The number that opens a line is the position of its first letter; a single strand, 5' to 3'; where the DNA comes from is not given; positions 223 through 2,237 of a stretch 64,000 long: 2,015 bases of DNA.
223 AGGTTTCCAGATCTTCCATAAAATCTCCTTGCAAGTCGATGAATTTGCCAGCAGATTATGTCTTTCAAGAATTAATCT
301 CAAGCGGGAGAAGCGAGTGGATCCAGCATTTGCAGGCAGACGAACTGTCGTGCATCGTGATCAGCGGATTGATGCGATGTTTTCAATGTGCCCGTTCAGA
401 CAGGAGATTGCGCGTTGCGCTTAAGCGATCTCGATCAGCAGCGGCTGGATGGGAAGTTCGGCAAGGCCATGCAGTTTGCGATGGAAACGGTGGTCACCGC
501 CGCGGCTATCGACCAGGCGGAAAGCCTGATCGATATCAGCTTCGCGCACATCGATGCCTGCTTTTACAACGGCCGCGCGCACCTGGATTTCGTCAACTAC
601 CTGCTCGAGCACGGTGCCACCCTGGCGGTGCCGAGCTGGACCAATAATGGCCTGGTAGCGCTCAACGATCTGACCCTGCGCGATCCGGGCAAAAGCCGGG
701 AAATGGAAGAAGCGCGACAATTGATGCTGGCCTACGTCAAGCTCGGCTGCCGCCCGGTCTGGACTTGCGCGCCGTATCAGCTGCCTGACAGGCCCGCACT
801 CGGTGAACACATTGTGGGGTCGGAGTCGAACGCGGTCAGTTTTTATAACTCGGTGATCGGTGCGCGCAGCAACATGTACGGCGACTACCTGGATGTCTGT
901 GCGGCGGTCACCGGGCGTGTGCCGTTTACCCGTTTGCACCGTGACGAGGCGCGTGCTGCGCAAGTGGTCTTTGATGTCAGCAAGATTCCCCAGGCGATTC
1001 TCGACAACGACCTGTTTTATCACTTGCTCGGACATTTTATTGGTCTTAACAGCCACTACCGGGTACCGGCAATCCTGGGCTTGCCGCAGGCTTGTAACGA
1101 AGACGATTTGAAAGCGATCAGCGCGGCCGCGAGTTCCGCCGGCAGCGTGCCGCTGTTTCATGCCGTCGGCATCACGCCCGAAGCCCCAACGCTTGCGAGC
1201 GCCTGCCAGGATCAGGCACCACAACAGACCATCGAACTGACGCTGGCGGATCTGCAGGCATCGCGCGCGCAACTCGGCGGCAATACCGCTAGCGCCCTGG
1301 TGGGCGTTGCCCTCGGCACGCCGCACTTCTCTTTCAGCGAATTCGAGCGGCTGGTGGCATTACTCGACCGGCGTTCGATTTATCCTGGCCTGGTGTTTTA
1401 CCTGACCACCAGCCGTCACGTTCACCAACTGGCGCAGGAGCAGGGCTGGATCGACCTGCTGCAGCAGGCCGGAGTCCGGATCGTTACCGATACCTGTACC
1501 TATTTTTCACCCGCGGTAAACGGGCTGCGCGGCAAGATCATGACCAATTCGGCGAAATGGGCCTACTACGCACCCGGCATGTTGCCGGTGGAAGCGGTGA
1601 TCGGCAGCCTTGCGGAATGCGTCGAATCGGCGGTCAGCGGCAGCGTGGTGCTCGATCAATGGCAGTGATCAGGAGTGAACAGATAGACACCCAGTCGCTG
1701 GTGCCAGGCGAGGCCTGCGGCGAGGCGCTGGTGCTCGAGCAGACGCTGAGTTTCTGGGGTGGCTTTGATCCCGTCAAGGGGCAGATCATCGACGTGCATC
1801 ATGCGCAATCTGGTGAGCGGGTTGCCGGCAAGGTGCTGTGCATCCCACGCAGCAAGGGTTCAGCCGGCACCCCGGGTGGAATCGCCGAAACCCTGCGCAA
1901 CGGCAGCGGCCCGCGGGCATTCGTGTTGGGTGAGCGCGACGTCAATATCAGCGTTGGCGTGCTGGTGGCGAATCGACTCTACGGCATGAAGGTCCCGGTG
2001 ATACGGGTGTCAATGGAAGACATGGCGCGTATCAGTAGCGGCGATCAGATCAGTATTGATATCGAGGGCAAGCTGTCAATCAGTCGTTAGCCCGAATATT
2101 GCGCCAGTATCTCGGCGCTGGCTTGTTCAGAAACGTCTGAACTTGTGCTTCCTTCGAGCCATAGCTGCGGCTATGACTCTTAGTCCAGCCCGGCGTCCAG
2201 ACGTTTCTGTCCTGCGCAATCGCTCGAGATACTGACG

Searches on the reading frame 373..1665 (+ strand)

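Call 29: search_protein_families(library=pfam, proteins=[window:373-1665:+])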
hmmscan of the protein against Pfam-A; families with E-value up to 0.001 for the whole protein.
window:373-1665:+ (431 aa): 1 family
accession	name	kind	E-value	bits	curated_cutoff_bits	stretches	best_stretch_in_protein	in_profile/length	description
PF04412.18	AcnX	-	1.1e-114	383.7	31.5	1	16-418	2-400/400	Aconitase X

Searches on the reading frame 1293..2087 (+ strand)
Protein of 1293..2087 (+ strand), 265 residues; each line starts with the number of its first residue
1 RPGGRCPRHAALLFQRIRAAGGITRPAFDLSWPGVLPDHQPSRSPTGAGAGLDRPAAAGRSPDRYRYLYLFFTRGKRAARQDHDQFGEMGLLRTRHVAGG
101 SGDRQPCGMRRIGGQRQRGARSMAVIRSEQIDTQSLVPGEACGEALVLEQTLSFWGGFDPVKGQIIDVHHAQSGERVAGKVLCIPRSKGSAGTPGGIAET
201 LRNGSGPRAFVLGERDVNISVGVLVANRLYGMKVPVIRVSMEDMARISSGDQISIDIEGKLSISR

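Call 29: search_protein_families(library=pfam, proteins=[window:1293-2087:+])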
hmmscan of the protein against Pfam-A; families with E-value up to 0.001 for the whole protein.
window:1293-2087:+ (265 aa): 1 family
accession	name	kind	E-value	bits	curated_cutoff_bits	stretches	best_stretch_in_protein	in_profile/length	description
PF01989.23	AcnX_swivel_put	-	7.9e-20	70.9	27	1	152-236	1-79/80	Aconitase X swivel domain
